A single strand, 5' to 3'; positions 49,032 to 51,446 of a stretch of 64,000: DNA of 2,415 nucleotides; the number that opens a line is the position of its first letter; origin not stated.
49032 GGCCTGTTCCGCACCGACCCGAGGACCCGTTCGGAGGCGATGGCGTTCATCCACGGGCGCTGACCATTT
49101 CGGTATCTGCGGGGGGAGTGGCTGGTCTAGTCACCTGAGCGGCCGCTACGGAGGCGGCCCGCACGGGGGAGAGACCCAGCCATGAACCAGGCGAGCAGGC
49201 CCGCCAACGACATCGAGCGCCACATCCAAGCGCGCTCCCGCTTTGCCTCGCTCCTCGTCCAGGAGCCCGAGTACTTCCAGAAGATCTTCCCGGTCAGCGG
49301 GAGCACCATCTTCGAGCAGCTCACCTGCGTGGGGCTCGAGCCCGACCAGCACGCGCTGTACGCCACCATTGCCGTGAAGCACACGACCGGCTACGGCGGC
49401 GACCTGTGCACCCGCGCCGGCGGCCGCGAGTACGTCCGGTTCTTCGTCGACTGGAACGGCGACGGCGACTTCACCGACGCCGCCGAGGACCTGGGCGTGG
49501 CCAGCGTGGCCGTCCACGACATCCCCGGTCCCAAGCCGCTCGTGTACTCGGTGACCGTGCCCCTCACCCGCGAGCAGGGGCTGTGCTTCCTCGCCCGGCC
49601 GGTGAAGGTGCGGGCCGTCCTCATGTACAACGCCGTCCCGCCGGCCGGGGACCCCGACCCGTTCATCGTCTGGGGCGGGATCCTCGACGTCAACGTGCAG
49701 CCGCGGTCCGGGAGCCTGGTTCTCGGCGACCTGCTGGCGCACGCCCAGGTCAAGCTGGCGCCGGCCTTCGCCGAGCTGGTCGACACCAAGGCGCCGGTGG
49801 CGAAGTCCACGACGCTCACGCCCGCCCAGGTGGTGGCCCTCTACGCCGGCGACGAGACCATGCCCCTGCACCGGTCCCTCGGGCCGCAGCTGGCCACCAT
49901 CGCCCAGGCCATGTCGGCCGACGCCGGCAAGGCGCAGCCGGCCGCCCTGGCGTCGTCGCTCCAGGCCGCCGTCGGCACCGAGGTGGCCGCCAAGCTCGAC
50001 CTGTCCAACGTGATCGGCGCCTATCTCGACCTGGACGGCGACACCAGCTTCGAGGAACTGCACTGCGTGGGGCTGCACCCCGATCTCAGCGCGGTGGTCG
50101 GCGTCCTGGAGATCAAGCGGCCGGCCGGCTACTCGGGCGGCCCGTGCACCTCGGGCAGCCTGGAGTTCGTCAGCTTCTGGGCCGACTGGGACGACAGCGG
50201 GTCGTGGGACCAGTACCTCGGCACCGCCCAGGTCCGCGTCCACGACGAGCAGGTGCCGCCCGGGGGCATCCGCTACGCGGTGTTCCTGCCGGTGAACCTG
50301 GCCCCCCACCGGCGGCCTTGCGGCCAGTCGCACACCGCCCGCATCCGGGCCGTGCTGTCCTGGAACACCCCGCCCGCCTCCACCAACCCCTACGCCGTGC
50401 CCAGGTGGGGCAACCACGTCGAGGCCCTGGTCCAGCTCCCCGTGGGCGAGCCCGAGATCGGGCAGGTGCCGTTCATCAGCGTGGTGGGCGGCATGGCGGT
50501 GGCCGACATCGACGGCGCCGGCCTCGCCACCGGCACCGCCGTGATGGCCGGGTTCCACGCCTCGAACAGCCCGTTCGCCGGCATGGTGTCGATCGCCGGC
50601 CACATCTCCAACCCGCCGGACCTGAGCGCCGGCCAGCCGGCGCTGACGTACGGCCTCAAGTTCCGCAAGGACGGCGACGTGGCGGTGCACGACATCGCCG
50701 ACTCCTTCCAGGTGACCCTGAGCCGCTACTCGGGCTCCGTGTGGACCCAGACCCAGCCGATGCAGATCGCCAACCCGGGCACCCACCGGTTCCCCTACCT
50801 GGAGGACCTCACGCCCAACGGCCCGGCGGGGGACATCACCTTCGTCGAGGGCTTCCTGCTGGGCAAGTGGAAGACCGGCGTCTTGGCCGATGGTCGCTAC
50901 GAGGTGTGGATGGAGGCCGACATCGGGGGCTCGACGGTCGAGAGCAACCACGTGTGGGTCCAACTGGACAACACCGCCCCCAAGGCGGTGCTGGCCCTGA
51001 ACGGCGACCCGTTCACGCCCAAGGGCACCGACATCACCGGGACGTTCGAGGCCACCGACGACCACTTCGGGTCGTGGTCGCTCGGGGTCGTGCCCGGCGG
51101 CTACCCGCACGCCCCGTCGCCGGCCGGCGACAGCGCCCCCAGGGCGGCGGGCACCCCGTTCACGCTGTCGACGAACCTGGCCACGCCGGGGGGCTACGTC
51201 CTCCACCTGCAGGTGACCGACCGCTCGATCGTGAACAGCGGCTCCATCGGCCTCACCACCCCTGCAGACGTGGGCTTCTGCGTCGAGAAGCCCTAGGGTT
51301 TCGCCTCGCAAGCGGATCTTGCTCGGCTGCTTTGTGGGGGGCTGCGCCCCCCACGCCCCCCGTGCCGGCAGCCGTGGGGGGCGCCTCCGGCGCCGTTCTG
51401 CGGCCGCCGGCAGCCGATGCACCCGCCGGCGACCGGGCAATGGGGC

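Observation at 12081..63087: Synthesis: three unrelated short-repeat families all occupy gene boundaries while preserving reading frames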

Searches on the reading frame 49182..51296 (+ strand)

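Call 19: search_protein_families(library=pfam, proteins=[window:49182-51296:+])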
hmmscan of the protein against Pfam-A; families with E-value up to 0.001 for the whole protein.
window:49182-51296:+ (704 aa): 1 family
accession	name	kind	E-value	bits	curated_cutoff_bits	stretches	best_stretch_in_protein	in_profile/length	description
PF20009.4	GEVED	-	4.8e-10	40.5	24.4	0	84-133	1-45/78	GEVED domain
